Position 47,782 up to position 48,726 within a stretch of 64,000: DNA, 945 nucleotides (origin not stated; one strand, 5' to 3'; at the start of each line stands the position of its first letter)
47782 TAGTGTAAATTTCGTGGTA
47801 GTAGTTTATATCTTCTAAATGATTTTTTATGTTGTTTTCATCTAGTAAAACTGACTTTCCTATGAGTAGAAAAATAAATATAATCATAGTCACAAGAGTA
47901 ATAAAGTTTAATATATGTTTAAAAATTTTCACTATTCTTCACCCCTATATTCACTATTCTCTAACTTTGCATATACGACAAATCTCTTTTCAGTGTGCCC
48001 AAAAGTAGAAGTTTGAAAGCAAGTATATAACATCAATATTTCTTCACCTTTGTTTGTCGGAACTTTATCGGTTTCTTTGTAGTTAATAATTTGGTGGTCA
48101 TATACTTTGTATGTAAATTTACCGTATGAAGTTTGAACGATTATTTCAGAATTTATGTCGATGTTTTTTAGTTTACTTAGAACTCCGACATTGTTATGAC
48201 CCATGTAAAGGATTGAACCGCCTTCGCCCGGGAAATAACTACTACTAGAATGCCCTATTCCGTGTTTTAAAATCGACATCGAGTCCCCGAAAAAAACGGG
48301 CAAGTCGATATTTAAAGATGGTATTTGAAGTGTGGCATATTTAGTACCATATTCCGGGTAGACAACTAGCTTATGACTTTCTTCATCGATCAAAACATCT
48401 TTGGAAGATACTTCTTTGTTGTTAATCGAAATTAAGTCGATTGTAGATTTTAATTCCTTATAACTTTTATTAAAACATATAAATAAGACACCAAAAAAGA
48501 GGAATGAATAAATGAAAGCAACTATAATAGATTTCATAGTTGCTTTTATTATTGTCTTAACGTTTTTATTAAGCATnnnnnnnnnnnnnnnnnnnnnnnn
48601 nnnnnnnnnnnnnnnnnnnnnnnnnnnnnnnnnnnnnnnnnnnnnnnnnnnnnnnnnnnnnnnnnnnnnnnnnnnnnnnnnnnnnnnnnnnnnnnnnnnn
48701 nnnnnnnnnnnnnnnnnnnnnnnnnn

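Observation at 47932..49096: Dedicated sortase plus single substrate with LKQTG sorting signal embedded in the polysaccharide locus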

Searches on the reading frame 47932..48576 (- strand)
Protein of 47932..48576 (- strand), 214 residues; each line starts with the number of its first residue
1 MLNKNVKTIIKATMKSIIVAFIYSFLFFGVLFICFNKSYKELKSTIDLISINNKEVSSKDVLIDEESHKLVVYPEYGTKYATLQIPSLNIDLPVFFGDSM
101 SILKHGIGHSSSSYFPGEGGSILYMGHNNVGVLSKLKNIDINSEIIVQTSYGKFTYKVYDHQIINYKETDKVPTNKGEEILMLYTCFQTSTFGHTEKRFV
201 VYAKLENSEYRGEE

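Call 3: search_protein_families(library=pfam, proteins=[window:47932-48576:-], max_evalue=0.01)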
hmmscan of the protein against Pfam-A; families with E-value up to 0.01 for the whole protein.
window:47932-48576:- (214 aa): 1 family
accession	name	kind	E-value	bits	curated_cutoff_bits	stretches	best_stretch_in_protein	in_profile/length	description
PF04203.18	Sortase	-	1e-22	80.6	26.6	1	83-205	1-124/125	Sortase domain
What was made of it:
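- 47932..48576 (-): Dedicated sortase, 214 aa, with an N-terminal membrane anchor. Catalytic codons are His127 (48196-48198), Cys186 (48019-48021) and Arg198 (47983-47985). Pfam PF04203 at 1e-22 (call 3).
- Checked: The ORF at 47932-48576(-) is 214 aa. It matches Pfam Sortase PF04203 at E=1e-22 (call 3).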

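Call 4: search_protein_families(library=ncbifam, proteins=[window:47932-48576:-], max_evalue=0.01)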
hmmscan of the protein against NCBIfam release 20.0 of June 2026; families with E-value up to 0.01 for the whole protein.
window:47932-48576:- (214 aa): 6 families
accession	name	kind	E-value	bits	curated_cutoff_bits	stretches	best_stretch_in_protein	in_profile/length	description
NF058671.1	sortase_SrtD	exception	8.4e-29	100.6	140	1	25-205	10-187/187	class D sortase, LPxTATN-specific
NF033746.1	class_D_sortase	subfamily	5.2e-27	94.3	165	1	74-205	4-133/135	class D sortase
TIGR01076.1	sortase_fam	subfamily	4e-19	68.8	39.35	1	82-204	2-126/136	sortase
NF033745.1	class_C_sortase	subfamily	3.6e-16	59.6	160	1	70-204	83-219/220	class C sortase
NF033747.1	class_E_sortase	subfamily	1e-14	54.9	160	1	67-209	58-209/211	class E sortase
TIGR03784.1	marine_sortase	equivalog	2.7e-11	43.4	158.25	1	57-203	29-174/174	class GN sortase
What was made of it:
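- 47932..48576 (-): The class D models score best, at 94-101 bits against cut-offs of 140 and 165 (call 4).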

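Call 15: find_homologous_proteins(query=window:47932-48576:-, max_evalue=1e-10)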
Query window:47932-48576:- (214 aa): 563 proteins with E <= 1e-10 among 666 candidates; the best 120 are listed.
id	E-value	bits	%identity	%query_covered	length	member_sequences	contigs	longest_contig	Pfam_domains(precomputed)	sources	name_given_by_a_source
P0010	5.1e-130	449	97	100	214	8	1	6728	PF04203.19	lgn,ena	-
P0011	1.8e-112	392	82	100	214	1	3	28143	PF04203.19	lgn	-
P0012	2.0e-106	372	87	100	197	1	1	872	PF04203.19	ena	-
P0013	3.3e-74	267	59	98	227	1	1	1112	PF04203.19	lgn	-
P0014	3.7e-74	267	60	98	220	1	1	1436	PF04203.19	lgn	-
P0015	4.3e-73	263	58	100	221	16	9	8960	PF04203.19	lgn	-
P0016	1.1e-72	262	56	98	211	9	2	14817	PF04203.19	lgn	-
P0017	3.9e-72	260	59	98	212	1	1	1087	PF04203.19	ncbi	-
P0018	1.2e-71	258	58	98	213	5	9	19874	PF04203.19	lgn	-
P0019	2.6e-70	254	57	97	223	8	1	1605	PF04203.19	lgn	-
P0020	1.0e-68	249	57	97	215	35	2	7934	PF04203.19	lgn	-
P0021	1.7e-68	248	56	98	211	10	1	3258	PF04203.19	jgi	-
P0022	2.1e-68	248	55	98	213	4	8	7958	PF04203.19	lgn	-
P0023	1.4e-67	245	56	95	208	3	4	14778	PF04203.19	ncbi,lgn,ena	-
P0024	2.0e-67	245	54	97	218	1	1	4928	PF04203.19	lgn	-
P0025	2.6e-67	244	54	96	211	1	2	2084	PF04203.19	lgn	-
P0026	2.9e-66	241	52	100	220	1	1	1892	PF04203.19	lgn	-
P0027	4.6e-66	240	56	96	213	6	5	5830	PF04203.19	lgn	-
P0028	2.2e-65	238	53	98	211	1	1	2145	PF04203.19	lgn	-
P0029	1.4e-64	235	58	94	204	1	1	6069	PF04203.19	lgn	-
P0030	2.0e-64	235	56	98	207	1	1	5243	PF04203.19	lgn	-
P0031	3.6e-63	231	54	96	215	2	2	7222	PF04203.19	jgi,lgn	jgi:sortase A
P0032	1.2e-62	229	51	95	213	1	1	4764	PF04203.19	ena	-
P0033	6.7e-62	227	52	96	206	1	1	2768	PF04203.19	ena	-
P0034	1.0e-61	226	54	96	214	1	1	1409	PF04203.19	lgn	-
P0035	3.4e-61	224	50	98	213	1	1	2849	PF04203.19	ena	-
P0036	4.2e-61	224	49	96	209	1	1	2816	PF04203.19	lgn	-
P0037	6.8e-61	223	51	96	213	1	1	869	PF04203.19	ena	-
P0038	9.0e-61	223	49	96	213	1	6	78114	PF04203.19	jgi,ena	-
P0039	1.1e-60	223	51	98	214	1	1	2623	PF04203.19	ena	-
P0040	1.3e-60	222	49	95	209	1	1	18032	PF04203.19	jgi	-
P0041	1.4e-60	222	49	96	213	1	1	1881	PF04203.19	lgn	-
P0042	1.8e-60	222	52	98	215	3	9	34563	PF04203.19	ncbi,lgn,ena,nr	ncbi:MAG: class D sortase [Clostridia bacterium]|nr:class D sortase [Clostridia bacterium]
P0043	2.5e-60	222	49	98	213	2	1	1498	PF04203.19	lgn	-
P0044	2.5e-60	222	53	98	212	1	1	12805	PF04203.19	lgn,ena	-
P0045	6.5e-60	220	51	96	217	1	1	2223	PF04203.19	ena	-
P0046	7.2e-60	220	50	96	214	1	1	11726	PF04203.19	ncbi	-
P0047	8.3e-60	220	50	96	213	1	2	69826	PF04203.19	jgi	-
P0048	1.6e-59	219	48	94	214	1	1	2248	PF04203.19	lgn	-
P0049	2.6e-59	218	48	94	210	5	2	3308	PF04203.19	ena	-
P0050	2.7e-59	218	47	99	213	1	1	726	PF04203.19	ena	-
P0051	2.8e-59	218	48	95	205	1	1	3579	PF04203.19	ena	-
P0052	3.8e-59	218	48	95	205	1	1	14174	PF04203.19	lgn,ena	-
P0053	5.7e-59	217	47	98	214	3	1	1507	PF04203.19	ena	-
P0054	7.8e-59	217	47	98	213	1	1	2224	PF04203.19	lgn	-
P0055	1.1e-58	216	49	96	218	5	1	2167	PF04203.19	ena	-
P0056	1.3e-58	216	48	98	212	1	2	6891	PF04203.19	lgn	-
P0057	1.4e-58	216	48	95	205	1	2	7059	PF04203.19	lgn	-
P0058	2.1e-58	215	49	96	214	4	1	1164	PF04203.19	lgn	-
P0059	2.1e-58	215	50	96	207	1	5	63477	PF04203.19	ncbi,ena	-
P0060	2.2e-58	215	47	96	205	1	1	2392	PF04203.19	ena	-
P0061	2.6e-58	215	48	96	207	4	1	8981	PF04203.19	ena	-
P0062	3.3e-58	215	50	96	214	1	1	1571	PF04203.19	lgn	-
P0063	4.1e-58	214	48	98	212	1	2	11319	PF04203.19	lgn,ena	-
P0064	5.3e-58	214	46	98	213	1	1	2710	PF04203.19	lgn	-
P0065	6.8e-58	214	49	98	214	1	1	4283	PF04203.19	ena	-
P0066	8.9e-58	213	49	93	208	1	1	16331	PF04203.19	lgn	-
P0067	9.9e-58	213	53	96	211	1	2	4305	PF04203.19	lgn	-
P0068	1.0e-57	213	47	94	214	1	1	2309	PF04203.19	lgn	-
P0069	1.3e-57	213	47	98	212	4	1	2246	PF04203.19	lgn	-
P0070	1.9e-57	212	46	98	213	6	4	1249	PF04203.19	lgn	-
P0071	2.0e-57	212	49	98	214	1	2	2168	PF04203.19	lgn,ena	-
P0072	2.2e-57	212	46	98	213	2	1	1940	PF04203.19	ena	-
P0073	2.4e-57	212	45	98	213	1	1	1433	PF04203.19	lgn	-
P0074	3.4e-57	211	46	96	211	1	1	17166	PF04203.19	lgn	-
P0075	3.4e-57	211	47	94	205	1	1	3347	PF04203.19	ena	-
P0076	3.8e-57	211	47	98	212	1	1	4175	PF04203.19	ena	-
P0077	3.8e-57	211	49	97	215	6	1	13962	PF04203.19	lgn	-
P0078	3.9e-57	211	50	93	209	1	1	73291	PF04203.19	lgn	-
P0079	5.2e-57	211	47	98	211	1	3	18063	PF04203.19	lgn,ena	-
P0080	6.6e-57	210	49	95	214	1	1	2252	PF04203.19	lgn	-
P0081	9.2e-57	210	46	98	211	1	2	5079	PF04203.19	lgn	-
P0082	9.5e-57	210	46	98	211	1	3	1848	PF04203.19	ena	-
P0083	1.1e-56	210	48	95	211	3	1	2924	PF04203.19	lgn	-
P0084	1.1e-56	210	48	98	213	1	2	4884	PF04203.19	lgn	-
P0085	1.1e-56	210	48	97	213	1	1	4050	PF04203.19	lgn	-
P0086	1.2e-56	210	48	97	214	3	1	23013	PF04203.19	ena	-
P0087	1.2e-56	209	45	98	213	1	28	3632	PF04203.19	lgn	-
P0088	1.4e-56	209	49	99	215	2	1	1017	PF04203.19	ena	-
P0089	1.5e-56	209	45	97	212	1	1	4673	PF04203.19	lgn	-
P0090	1.5e-56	209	46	98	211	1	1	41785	PF04203.19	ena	-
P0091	1.7e-56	209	51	92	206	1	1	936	PF04203.19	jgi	-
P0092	1.7e-56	209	46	98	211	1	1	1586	PF04203.19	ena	-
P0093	1.8e-56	209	46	98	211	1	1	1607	PF04203.19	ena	-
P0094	1.9e-56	209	46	98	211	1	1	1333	PF04203.19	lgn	-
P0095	2.0e-56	209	47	96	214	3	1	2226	PF04203.19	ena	-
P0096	2.1e-56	209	45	96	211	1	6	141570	PF04203.19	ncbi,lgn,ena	-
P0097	2.1e-56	209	46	98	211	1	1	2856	PF04203.19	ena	-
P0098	2.2e-56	209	46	98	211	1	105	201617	PF04203.19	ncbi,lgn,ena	-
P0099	2.6e-56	208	46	95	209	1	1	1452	PF04203.19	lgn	-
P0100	2.6e-56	208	46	98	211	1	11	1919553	PF04203.19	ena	-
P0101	2.7e-56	208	49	95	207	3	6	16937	PF04203.19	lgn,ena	-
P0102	2.8e-56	208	45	98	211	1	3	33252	PF04203.19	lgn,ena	-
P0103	3.1e-56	208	46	98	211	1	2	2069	PF04203.19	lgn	-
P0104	3.1e-56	208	46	98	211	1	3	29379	PF04203.19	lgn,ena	-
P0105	3.2e-56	208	46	98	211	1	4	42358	PF04203.19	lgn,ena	-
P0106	3.3e-56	208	50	96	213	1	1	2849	PF04203.19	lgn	-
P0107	3.5e-56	208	45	98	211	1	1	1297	PF04203.19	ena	-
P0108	4.1e-56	208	47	98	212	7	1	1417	PF04203.19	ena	-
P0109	4.2e-56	208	46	98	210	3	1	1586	PF04203.19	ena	-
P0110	4.4e-56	208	50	97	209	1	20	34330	PF04203.19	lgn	-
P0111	5.3e-56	207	45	98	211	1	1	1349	PF04203.19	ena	-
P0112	6.3e-56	207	46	98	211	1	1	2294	PF04203.19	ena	-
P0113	6.5e-56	207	46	98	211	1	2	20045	PF04203.19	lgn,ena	-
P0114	6.8e-56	207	50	94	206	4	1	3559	PF04203.19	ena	-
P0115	8.0e-56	207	46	98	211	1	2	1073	PF04203.19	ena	-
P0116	8.7e-56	207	49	92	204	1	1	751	PF04203.19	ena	-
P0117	1.0e-55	206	47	96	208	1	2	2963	PF04203.19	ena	-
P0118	1.0e-55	206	46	98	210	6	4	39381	PF04203.19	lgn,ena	-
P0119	1.1e-55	206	46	98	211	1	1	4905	PF04203.19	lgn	-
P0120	1.1e-55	206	45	95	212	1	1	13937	PF04203.19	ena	-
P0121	1.2e-55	206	46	98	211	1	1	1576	PF04203.19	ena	-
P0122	1.2e-55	206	46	98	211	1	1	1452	PF04203.19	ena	-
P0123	1.4e-55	206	53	96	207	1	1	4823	PF04203.19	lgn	-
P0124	1.5e-55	206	48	95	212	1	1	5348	PF04203.19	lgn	-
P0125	1.5e-55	206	50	97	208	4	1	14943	PF04203.19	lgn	-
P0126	1.6e-55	206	46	98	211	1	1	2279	PF04203.19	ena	-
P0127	2.4e-55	205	53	93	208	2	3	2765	PF04203.19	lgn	-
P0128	2.4e-55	205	47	96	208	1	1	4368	PF04203.19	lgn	-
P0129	2.5e-55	205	49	94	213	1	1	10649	PF04203.19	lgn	-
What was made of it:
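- Closest known: Class D sortases with adjacent dedicated substrates. Same: NCBI labels one family member a 'class D sortase' (call 15).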

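Call 16: find_encoding_contigs(protein=P0098, flank=8000, max_places=2)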
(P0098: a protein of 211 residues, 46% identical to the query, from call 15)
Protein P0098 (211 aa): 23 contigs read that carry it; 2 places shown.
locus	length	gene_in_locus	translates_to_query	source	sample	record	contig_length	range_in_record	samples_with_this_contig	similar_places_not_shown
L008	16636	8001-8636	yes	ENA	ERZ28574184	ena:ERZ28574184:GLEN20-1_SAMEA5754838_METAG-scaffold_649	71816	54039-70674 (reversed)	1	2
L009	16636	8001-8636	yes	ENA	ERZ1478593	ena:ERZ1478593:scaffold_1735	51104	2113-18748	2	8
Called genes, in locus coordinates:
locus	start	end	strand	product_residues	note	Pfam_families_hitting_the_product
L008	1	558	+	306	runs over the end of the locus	-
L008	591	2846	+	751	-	-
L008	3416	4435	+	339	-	PF13310:Virulence_RhuM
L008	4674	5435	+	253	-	PF00106:adh_short, PF08659:KR, PF13561:adh_short_C2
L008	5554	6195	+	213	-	PF02502:LacAB_rpiB, PF12408:DUF3666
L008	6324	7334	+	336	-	PF00106:adh_short, PF01073:3Beta_HSD, PF01370:Epimerase, PF02719:Polysacc_synt_2, PF04321:RmlD_sub_bind, PF05368:NmrA (faint), PF13460:NAD_binding_10 (weak), PF16363:GDP_Man_Dehyd, +1 more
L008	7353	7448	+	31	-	-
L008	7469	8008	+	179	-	-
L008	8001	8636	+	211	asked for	PF04203:Sortase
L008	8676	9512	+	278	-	-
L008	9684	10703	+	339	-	PF03816:LytR_cpsA_psr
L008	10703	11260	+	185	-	PF04892:VanZ-LLP1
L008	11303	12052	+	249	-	PF02397:Bac_transf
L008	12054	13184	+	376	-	PF13477:Glyco_trans_4_2, PF13439:Glyco_transf_4, PF13579:Glyco_trans_4_4, PF20706:GT4-conflict (weak), PF00534:Glycos_transf_1, PF13692:Glyco_trans_1_4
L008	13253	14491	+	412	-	PF00534:Glycos_transf_1, PF13692:Glyco_trans_1_4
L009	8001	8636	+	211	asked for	PF04203:Sortase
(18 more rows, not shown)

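Call 17: find_encoding_contigs(protein=P0042, flank=8000, max_places=2)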
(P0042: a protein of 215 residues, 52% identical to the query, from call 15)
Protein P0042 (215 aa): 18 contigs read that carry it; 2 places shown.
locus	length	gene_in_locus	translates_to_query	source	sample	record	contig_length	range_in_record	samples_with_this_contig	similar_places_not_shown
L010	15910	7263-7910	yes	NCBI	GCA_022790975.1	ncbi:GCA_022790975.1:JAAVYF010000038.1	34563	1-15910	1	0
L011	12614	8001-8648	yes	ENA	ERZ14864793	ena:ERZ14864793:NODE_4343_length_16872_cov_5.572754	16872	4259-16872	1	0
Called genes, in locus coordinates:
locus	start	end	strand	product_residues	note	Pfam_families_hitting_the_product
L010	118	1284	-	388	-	-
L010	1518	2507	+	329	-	PF03816:LytR_cpsA_psr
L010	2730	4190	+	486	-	PF01943:Polysacc_synt, PF13440:Polysacc_synt_3, PF03023:MurJ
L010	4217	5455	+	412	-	PF24568:CC_PcsB, PF01551:Peptidase_M23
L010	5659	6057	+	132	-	PF17125:Methyltr_RsmF_N (weak), PF22458:RsmF-B_ferredox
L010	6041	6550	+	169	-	PF01189:Methyltr_RsmB-F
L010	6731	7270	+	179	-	PF00746:Gram_pos_anchor (weak)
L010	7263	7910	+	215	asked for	PF04203:Sortase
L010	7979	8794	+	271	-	-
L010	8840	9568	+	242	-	PF02706:Wzz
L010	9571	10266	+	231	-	PF10609:ParA, PF13614:AAA_31, PF01656:CbiA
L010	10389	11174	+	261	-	PF19567:CpsB_CapC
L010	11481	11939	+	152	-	PF01325:Fe_dep_repress, PF02742:Fe_dep_repr_C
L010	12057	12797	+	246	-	PF00005:ABC_tran, PF02463:SMC_N (faint), PF13304:AAA_21 (faint)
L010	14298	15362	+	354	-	PF01458:SUFBD_core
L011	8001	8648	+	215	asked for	PF04203:Sortase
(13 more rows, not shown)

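Call 18: find_encoding_contigs(protein=P0078, flank=8000, max_places=2)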
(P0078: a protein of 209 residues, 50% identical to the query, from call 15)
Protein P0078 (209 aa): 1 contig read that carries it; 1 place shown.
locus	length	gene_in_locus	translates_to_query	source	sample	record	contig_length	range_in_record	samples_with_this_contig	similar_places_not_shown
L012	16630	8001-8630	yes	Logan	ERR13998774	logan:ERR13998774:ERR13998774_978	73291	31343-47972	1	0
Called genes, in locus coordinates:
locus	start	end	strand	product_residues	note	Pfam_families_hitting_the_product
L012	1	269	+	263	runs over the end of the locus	-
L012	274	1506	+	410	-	PF00534:Glycos_transf_1, PF13692:Glyco_trans_1_4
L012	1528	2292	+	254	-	PF05704:Caps_synth, PF12919:TcdA_TcdB (faint), PF04488:Gly_transf_sug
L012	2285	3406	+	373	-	-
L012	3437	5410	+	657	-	PF01943:Polysacc_synt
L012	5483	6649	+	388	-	PF01210:NAD_Gly3P_dh_N (weak), PF03721:UDPG_MGDP_dh_N, PF00984:UDPG_MGDP_dh, PF03720:UDPG_MGDP_dh_C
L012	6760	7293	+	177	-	PF04892:VanZ-LLP1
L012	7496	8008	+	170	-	-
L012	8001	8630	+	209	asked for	PF04203:Sortase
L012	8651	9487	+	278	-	-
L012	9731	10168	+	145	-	PF04892:VanZ-LLP1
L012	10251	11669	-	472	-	PF01406:tRNA-synt_1e, PF01921:tRNA-synt_1f (faint), PF09334:tRNA-synt_1g (faint), PF09190:DALR_2 (faint)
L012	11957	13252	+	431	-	PF17425:Arylsulfotran_N, PF05935:Arylsulfotrans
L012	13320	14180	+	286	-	PF00483:NTP_transferase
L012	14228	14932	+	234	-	PF02517:Rce1-like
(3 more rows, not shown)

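Call 28: find_related_loci(query=A2, collection=genome_contigs, flank=8000)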
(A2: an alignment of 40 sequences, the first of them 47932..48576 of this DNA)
Query A2 (214 aa) in genome_contigs; peptide patterns used: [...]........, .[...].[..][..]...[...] (x = any residue, [..] = any of these).
285 stretches matched a pattern; 266 encode a relative of the query (tblastn E <= 1e-3); the best 80 are kept; 80 distinct loci.
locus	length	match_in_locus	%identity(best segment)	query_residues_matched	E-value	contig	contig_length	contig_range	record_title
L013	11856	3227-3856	56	1-209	2e-71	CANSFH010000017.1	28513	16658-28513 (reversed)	MAG TPA_asm: uncultured Mycoplasma sp. isolate SRR15730527_bin.41_metawrap_v1.3_MAG genome assembly, contig: NODE.2230_l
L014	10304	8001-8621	57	7-213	1e-70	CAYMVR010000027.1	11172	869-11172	MAG TPA_asm: uncultured Muribaculaceae bacterium isolate SRP287540_co1_368 genome assembly, contig: NODE_6450_length_111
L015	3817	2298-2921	58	1-208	3e-70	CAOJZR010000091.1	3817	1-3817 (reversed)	MAG TPA_asm: uncultured Firmicutes bacterium isolate SRR17684621_bin.58_metawrap_v1.3_MAG genome assembly, contig: NODE.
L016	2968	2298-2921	58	1-208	1e-70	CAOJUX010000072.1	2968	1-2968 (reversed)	MAG TPA_asm: uncultured Erysipelotrichaceae bacterium isolate SRR17684644_bin.2_metawrap_v1.3_MAG genome assembly, conti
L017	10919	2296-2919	58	1-208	2e-70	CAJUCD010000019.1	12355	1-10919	MAG TPA_asm: uncultured Bacilli bacterium isolate MGBC129856 genome assembly, contig: MGBC129856.19, whole genome shotgu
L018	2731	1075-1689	56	1-204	6e-70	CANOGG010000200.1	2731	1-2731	MAG TPA_asm: uncultured Mycoplasma sp. isolate SRR19759418_bin.41_metawrap_v1.3_MAG genome assembly, contig: NODE.40525_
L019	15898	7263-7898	52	1-209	3e-65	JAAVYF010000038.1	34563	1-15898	MAG: Clostridia bacterium isolate ABMPRH_53_1 k141_1075861, whole genome shotgun sequence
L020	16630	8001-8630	47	1-209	4e-64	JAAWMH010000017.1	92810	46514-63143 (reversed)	MAG: Clostridia bacterium isolate ABMPRH_44_1 SL341411_scaffold_360, whole genome shotgun sequence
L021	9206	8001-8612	48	2-205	7e-64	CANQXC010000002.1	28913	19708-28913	MAG: uncultured Clostridia bacterium isolate Lapin-024__bin101 genome assembly, contig: Lapin-024__NODE_2075_length_2891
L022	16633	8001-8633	46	1-210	4e-63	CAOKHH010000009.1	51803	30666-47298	MAG TPA_asm: uncultured Clostridia bacterium isolate SRR17684644_bin.5_metawrap_v1.3_MAG genome assembly, contig: NODE.1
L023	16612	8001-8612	50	3-207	5e-63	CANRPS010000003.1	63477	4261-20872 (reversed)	MAG: uncultured Clostridia bacterium isolate Lapin-017__bin47 genome assembly, contig: Lapin-017__NODE_175_length_63477_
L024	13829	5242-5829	50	10-206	6e-62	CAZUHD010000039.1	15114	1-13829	MAG TPA_asm: uncultured Clostridium sp. isolate SRP314395_co1_52 genome assembly, contig: NODE_3594_length_15114_cov_26.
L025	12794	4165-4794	46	1-210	6e-62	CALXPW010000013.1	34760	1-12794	MAG: uncultured Clostridia bacterium isolate BRZ_GQ__bin4 genome assembly, contig: BRZ_GQ__NODE_844_length_34760_cov_12.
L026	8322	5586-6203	47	1-205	9e-62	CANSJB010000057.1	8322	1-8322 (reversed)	MAG TPA_asm: uncultured Clostridium sp. isolate SRR15633991_bin.32_metawrap_v1.3_MAG genome assembly, contig: NODE.2616_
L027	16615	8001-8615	45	1-205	2e-61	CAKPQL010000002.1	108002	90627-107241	MAG: uncultured Clostridia bacterium isolate REFINED_METABAT215_TOP10_CONTIGS_1500_ASSEMBLY_K77_MERGED__Hadza_MoBio_hadz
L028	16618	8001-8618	50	1-206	4e-61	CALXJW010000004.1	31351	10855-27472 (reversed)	MAG: uncultured Clostridia bacterium isolate BRZ_FD__bin6 genome assembly, contig: BRZ_FD__NODE_1879_length_31351_cov_5.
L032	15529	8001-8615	49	1-205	6e-60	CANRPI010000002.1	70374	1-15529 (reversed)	MAG: uncultured Clostridia bacterium isolate Lapin-018__bin73 genome assembly, contig: Lapin-018__NODE_295_length_70374_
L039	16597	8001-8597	47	9-206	3e-59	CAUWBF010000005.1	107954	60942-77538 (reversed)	MAG: uncultured Clostridia bacterium isolate ERS329803__bin17 genome assembly, contig: ERS329803_NODE_169_length_107954_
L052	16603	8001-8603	48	10-210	1e-58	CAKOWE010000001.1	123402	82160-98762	MAG: uncultured Clostridia bacterium isolate REFINED_METABAT215_TOP10_CONTIGS_1500_ASSEMBLY_K77_MERGED__Hadza_MoBio_hadz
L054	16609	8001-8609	48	1-203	4e-58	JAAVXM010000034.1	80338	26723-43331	MAG: Clostridia bacterium isolate ABMPRH_59_0 k141_696040, whole genome shotgun sequence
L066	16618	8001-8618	45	1-205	2e-57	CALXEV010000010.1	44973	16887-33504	MAG: uncultured Clostridia bacterium isolate BRZ_CS__bin115 genome assembly, contig: BRZ_CS__NODE_1268_length_44973_cov_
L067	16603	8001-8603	45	5-206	1e-57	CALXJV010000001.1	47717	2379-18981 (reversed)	MAG: uncultured Clostridia bacterium isolate BRZ_EH__bin43 genome assembly, contig: BRZ_EH__NODE_1269_length_47717_cov_5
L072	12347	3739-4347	47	1-204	5e-57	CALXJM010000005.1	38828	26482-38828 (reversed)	MAG: uncultured Clostridia bacterium isolate BRZ_T__bin16 genome assembly, contig: BRZ_T__NODE_1515_length_38828_cov_7.8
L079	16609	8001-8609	45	5-206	7e-57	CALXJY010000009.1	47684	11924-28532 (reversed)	MAG: uncultured Clostridia bacterium isolate BRZ_GI__bin52 genome assembly, contig: BRZ_GI__NODE_661_length_47684_cov_7.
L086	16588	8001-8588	44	9-203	1e-56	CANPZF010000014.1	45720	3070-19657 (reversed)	MAG: uncultured Clostridia bacterium isolate Lapin-004__bin73 genome assembly, contig: Lapin-004__NODE_891_length_45720_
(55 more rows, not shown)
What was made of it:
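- Tried and rejected: The taxonomy therefore rests on the MAG labels of relatives (call 28).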
